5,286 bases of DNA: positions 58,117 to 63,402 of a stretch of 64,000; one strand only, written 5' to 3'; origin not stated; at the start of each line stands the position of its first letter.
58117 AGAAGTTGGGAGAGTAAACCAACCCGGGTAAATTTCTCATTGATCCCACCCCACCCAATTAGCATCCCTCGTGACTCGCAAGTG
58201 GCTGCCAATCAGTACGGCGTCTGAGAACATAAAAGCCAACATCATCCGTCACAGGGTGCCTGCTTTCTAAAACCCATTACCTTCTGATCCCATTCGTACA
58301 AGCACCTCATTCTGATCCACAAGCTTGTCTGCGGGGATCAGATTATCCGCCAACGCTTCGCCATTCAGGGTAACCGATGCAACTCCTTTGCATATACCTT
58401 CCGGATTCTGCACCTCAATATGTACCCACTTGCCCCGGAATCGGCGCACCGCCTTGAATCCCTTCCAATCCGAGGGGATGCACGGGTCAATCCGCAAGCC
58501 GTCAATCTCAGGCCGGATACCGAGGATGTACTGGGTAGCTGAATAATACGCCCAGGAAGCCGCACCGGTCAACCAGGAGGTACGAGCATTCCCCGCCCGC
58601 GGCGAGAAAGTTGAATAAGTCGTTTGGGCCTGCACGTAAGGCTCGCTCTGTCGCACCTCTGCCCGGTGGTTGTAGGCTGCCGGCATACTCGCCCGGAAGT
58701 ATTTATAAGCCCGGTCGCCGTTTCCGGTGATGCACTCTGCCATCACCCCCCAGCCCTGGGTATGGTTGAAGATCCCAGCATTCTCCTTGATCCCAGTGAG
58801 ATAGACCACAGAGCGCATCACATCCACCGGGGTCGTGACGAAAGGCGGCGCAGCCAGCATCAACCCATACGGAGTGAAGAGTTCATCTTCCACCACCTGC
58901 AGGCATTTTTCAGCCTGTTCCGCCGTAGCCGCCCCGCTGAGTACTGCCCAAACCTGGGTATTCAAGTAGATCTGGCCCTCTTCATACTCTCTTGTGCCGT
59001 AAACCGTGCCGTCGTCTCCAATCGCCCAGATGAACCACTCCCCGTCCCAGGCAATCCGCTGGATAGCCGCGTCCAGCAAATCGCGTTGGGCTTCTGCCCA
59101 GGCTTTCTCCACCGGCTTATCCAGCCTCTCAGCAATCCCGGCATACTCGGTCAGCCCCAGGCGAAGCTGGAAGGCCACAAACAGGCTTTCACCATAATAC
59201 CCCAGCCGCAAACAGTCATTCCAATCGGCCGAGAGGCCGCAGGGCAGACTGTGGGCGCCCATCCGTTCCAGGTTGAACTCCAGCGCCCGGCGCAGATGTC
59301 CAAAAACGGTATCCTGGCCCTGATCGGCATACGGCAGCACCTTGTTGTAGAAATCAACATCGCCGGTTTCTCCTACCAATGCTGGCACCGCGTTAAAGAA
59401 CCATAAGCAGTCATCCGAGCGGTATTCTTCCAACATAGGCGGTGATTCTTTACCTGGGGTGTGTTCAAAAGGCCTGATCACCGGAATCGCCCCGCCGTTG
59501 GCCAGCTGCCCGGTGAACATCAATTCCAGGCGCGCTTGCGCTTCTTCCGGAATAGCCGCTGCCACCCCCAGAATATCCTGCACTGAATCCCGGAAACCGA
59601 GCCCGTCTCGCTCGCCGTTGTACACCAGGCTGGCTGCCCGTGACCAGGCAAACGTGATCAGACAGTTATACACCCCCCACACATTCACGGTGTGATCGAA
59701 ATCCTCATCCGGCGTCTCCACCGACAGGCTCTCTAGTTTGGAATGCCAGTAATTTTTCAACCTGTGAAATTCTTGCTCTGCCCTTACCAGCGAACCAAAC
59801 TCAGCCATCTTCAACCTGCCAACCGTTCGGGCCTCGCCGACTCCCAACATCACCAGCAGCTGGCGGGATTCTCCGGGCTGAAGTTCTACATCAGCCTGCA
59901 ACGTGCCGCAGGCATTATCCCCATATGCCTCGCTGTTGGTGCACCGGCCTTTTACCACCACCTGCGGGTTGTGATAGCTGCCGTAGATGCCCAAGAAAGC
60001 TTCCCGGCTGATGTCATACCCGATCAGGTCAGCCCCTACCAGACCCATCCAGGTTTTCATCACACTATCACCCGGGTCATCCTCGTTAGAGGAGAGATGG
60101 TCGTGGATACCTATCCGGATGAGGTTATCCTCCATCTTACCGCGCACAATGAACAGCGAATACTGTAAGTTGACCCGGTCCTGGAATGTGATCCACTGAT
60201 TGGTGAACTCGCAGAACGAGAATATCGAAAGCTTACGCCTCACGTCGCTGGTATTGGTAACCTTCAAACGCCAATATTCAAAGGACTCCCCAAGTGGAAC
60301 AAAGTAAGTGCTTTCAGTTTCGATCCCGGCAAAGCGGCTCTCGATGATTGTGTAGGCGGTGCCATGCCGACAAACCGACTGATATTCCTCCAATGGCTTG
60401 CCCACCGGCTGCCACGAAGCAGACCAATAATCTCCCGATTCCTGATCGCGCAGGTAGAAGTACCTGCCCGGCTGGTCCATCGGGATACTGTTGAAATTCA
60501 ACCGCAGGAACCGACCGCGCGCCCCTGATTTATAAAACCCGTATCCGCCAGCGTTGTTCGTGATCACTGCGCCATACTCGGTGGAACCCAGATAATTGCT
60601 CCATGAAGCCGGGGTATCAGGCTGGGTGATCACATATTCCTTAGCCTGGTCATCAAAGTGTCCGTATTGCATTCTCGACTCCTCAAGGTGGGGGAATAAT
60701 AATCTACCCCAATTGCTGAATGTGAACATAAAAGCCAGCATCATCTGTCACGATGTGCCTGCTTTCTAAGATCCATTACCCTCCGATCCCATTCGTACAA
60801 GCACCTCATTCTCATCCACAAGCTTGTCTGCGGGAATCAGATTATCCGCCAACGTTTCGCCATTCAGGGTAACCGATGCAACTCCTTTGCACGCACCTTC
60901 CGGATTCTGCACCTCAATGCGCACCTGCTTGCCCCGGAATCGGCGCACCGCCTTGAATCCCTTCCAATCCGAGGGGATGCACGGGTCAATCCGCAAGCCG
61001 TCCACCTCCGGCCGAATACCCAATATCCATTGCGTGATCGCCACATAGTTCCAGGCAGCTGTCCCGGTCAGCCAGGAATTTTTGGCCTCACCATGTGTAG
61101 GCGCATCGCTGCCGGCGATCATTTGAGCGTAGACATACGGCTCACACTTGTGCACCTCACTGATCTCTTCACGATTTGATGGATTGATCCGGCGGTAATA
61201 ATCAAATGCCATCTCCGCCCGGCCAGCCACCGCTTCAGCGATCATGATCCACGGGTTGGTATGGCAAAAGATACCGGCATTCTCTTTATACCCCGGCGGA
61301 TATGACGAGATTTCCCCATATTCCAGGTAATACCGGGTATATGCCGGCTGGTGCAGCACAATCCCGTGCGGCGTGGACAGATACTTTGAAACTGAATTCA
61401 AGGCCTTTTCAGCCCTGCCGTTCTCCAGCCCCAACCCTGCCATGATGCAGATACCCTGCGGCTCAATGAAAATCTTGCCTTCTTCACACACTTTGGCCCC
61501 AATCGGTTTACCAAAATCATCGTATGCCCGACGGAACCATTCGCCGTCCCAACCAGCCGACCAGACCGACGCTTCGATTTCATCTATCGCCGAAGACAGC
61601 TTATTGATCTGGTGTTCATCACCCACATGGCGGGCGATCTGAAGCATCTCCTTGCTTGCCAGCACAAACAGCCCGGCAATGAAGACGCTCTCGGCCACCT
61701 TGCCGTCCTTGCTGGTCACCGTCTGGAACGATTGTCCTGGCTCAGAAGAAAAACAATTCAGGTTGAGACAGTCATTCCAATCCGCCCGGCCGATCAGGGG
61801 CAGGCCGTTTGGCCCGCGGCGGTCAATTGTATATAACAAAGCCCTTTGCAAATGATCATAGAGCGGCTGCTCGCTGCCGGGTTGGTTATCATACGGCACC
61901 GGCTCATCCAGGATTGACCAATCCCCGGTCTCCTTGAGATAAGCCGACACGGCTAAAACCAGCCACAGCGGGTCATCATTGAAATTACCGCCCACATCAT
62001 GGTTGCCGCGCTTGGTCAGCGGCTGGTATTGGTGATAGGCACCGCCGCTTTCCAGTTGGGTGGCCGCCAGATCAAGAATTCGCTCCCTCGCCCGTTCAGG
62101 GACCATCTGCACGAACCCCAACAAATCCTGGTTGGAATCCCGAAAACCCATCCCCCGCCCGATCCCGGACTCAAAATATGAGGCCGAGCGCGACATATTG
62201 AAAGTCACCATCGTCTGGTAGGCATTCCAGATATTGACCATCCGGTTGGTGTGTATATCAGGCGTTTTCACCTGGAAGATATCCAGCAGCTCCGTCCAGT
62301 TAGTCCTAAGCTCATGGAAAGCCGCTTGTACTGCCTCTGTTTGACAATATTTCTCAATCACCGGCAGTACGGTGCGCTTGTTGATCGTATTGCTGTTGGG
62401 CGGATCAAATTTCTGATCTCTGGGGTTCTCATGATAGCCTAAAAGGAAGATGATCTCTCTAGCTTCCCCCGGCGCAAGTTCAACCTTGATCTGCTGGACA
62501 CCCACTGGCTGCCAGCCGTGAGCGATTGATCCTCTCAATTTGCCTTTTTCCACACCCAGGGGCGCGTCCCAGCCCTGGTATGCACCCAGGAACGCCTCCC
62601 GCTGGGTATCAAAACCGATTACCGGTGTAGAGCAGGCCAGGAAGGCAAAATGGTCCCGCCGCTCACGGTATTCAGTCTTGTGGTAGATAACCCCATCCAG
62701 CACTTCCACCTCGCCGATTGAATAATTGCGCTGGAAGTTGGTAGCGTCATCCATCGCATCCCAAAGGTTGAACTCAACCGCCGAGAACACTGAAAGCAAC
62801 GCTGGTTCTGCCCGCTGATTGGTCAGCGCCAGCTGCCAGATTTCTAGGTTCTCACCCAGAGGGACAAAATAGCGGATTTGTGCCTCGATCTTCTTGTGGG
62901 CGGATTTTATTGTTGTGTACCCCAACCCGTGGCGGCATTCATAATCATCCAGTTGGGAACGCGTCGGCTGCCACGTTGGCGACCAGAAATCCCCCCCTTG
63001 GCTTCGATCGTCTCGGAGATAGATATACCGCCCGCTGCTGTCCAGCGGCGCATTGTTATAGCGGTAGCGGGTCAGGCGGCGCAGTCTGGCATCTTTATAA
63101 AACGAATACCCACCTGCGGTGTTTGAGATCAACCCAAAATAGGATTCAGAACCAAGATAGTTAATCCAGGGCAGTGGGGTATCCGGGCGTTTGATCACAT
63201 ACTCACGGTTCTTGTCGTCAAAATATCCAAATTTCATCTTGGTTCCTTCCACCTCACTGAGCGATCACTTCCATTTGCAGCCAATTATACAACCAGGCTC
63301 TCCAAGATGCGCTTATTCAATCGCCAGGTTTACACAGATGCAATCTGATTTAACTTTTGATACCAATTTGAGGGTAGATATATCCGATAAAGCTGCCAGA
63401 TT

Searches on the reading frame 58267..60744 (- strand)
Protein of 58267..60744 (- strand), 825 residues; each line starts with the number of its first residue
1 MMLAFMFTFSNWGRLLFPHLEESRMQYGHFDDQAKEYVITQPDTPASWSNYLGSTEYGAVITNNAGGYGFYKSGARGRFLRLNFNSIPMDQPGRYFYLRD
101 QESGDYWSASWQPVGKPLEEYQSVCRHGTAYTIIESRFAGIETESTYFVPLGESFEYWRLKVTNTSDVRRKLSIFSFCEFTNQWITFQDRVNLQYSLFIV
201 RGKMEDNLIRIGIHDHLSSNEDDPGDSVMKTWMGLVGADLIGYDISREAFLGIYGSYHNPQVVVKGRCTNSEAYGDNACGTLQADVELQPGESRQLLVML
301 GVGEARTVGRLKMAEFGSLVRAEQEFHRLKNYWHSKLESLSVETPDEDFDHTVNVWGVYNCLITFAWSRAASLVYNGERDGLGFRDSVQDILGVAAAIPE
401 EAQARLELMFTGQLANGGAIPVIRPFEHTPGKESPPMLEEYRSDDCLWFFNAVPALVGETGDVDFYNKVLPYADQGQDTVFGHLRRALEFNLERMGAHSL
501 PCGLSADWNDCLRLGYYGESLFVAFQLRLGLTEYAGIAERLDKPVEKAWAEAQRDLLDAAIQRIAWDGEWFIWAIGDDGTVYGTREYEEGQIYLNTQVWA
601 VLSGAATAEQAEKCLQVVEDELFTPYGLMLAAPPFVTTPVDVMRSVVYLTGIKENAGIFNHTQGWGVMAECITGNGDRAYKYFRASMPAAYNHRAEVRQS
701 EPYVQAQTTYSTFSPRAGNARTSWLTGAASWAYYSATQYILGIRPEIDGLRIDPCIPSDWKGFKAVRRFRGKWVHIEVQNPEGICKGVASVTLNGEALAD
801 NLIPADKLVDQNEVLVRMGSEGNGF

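Call 57: search_protein_families(library=pfam, proteins=[window:58267-60744:-], max_evalue=0.00001)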
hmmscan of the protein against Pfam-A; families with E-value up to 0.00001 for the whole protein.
window:58267-60744:- (825 aa): 2 families
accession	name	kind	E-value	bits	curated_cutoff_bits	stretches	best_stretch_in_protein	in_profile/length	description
PF17167.11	Glyco_hydro_94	-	5.9e-128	427.6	27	1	332-742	1-420/420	Glycosyl hydrolase 94 superfamily, catalytic domain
PF06165.18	GH94_b-supersand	-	1e-77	261.5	23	1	45-301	1-251/251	Glycosyl hydrolase 94, supersandwich domain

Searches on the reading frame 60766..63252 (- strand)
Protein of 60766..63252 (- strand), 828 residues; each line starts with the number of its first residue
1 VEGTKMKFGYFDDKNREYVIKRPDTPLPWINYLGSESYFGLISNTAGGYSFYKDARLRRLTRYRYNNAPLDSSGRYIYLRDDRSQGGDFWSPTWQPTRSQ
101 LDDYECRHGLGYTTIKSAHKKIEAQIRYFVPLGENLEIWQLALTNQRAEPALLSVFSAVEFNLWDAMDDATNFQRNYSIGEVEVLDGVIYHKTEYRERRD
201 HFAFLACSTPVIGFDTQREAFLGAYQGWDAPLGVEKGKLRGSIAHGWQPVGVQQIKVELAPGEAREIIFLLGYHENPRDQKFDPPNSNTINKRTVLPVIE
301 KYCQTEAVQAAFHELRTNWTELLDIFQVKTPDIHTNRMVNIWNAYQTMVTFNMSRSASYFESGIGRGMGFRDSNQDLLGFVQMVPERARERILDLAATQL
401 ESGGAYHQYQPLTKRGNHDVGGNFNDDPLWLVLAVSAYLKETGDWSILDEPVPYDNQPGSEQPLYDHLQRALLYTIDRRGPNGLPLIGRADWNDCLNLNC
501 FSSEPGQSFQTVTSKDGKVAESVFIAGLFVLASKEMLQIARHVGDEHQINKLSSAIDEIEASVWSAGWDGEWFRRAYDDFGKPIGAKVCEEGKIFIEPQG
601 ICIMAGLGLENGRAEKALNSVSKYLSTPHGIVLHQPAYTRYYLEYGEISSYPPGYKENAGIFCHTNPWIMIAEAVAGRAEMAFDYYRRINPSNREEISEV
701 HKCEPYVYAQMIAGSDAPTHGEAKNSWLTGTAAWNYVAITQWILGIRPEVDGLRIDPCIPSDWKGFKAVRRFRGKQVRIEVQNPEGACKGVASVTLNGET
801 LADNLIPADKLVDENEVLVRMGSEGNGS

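Call 57: search_protein_families(library=pfam, proteins=[window:60766-63252:-], max_evalue=0.00001)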
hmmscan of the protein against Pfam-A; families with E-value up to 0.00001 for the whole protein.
window:60766-63252:- (828 aa): 2 families
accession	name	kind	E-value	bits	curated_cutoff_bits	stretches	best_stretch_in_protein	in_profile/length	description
PF17167.11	Glyco_hydro_94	-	2.8e-160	534.1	27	1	319-745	2-420/420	Glycosyl hydrolase 94 superfamily, catalytic domain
PF06165.18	GH94_b-supersand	-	9.2e-88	294.4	23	1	26-272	1-251/251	Glycosyl hydrolase 94, supersandwich domain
